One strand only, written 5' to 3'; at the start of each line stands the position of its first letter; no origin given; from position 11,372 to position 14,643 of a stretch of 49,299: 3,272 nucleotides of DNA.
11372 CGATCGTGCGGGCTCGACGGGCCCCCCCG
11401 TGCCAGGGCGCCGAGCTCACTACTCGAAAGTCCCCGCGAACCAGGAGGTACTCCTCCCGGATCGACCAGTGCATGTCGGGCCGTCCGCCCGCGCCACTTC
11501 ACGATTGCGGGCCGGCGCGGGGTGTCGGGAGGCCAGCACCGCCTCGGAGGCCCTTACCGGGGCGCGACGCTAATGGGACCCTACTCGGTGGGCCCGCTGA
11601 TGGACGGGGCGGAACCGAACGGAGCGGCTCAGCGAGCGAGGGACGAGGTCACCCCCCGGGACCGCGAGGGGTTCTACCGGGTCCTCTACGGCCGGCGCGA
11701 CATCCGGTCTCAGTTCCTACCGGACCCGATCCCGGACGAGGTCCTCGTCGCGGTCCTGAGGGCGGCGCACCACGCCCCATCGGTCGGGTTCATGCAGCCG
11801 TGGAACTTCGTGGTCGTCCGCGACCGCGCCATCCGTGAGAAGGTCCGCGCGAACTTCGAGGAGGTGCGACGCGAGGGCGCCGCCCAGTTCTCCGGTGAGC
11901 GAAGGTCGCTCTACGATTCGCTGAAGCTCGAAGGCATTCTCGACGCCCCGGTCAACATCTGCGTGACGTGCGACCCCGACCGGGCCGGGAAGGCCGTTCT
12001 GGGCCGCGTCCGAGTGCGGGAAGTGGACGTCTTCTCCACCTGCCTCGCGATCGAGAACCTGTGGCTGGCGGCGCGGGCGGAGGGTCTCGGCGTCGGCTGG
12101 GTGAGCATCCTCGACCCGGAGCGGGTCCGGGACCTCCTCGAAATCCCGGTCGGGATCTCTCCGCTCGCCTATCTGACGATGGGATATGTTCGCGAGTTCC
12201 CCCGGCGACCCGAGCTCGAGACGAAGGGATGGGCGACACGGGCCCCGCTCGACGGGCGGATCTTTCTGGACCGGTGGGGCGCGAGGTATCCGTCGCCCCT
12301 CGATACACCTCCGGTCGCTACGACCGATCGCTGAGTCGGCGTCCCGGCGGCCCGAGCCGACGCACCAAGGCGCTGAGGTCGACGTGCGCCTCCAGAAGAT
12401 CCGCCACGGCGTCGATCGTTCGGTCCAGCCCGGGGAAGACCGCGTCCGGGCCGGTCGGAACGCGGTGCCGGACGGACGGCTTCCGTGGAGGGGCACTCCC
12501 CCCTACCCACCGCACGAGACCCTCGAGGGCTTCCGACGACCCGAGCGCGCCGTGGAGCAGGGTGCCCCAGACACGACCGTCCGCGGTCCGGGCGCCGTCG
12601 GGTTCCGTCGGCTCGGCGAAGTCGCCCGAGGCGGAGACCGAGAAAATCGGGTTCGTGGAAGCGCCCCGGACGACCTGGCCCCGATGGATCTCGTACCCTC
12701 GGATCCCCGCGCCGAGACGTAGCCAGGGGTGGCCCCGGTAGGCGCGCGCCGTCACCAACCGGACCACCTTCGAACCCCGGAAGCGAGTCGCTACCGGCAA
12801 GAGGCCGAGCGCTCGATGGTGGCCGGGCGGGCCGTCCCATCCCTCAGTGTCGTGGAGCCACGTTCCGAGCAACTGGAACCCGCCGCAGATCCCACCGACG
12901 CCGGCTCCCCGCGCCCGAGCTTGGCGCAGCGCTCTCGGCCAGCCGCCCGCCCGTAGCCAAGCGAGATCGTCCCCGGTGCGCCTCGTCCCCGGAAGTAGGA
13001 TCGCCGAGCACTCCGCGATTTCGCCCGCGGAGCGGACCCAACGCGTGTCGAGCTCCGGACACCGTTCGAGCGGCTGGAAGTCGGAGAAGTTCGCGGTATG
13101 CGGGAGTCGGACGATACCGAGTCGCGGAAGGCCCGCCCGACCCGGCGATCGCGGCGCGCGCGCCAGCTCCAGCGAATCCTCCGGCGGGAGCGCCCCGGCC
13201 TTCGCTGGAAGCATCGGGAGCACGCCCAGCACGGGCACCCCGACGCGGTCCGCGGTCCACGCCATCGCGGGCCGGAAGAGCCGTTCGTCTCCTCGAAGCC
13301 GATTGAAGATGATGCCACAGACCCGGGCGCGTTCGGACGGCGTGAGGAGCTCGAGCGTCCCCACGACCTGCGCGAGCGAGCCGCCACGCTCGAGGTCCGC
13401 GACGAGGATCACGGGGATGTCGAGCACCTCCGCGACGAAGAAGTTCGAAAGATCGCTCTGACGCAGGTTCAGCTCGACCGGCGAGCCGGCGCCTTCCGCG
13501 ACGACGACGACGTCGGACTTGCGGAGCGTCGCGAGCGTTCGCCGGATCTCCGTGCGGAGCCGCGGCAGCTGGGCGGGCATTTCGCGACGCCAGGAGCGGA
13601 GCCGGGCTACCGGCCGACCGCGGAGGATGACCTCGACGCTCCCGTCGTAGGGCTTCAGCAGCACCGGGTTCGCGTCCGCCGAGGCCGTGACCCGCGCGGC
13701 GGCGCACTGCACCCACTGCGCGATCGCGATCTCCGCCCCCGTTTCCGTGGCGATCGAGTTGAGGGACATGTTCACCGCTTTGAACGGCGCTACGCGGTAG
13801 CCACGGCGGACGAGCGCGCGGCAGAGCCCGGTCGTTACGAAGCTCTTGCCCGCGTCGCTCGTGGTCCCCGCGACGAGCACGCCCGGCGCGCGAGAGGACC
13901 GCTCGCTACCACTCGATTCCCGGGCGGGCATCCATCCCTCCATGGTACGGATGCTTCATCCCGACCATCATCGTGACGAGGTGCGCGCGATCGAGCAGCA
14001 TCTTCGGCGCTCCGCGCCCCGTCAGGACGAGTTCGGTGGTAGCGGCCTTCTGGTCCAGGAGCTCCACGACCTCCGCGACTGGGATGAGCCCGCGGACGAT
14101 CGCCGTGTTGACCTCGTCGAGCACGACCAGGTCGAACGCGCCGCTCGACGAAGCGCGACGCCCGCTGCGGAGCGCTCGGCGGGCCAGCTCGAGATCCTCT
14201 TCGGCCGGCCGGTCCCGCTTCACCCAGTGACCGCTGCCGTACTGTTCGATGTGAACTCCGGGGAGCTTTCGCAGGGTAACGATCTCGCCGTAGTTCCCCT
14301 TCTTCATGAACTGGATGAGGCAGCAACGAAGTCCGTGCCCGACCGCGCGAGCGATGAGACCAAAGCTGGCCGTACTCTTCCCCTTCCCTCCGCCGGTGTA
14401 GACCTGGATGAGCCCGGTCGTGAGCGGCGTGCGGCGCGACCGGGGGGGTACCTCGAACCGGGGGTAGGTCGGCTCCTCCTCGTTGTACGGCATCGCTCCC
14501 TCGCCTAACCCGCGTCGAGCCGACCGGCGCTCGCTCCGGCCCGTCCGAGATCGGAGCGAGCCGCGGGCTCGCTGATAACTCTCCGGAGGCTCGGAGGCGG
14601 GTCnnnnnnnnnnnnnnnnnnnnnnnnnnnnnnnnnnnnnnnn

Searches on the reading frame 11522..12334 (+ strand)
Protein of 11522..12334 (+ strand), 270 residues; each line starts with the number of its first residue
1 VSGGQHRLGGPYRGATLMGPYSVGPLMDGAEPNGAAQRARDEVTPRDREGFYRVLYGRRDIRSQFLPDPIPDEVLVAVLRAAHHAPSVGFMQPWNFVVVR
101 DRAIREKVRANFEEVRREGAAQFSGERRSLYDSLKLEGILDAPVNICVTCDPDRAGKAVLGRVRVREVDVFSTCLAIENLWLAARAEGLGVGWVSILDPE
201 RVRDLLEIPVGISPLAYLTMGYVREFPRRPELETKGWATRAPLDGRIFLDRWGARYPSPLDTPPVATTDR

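Call 4: search_protein_families(library=pfam, max_evalue=1, proteins=[window:11522-12334:+])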
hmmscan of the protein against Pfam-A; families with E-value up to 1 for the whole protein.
window:11522-12334:+ (270 aa): 2 families
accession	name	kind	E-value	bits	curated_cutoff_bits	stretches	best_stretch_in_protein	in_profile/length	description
PF00881.29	Nitroreductase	-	1.1e-32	113.9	23.5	1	57-222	3-167/167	Nitroreductase family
PF14512.11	TM1586_NiRdase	-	0.19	11.7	27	0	76-108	161-193/215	Putative TM nitroreductase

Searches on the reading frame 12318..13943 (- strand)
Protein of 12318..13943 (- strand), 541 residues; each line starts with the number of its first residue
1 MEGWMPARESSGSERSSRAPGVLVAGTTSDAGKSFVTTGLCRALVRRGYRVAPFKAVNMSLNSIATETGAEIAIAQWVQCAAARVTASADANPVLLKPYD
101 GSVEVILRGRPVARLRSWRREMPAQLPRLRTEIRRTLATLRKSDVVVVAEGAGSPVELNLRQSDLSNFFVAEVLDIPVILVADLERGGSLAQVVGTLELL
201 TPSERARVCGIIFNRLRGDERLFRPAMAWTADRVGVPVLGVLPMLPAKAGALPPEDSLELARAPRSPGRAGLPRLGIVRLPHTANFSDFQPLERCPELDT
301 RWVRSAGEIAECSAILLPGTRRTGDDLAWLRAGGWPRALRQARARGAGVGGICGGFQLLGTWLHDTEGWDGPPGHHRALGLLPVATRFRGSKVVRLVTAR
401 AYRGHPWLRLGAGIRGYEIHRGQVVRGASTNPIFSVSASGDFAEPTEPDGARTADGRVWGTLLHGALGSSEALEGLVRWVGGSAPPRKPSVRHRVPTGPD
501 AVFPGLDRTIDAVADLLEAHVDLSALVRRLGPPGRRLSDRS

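Call 4: search_protein_families(library=pfam, max_evalue=1, proteins=[window:12318-13943:-])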
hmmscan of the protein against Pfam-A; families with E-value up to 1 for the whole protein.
window:12318-13943:- (541 aa): 5 families
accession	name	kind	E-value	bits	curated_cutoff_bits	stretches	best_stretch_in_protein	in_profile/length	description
PF07685.20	GATase_3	-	1.6e-42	145.8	27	1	275-470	2-194/196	CobB/CobQ-like glutamine amidotransferase domain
PF01656.29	CbiA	-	1.8e-20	73.6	25.4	1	23-245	2-112/125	CobQ/CobB/MinD/ParA nucleotide binding domain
PF13500.12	AAA_26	-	1.3e-18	68.1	27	1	21-246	2-192/198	AAA domain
PF07755.17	DUF1611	-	4.1e-05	23.5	25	1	11-53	4-46/201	Domain of unknown function (DUF1611_C) P-loop domain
PF13191.12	AAA_16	-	0.011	16.7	32.6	1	15-151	20-140/167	AAA ATPase domain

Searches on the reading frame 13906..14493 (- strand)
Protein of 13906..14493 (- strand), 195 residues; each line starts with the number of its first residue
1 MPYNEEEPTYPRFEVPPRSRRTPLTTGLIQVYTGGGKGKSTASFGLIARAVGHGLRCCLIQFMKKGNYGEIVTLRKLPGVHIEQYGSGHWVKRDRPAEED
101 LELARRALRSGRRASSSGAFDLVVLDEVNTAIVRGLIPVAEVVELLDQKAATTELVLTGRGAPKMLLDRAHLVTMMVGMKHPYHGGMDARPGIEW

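Call 4: search_protein_families(library=pfam, max_evalue=1, proteins=[window:13906-14493:-])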
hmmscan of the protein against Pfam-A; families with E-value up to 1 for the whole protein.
window:13906-14493:- (195 aa): 2 families
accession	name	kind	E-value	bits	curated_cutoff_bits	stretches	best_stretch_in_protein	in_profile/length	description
PF02572.21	CobA_CobO_BtuR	-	2.4e-55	187.8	25.7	1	26-195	2-172/172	ATP:corrinoid adenosyltransferase BtuR/CobO/CobP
PF01656.29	CbiA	-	0.11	12.9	25.4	1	31-60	4-33/125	CobQ/CobB/MinD/ParA nucleotide binding domain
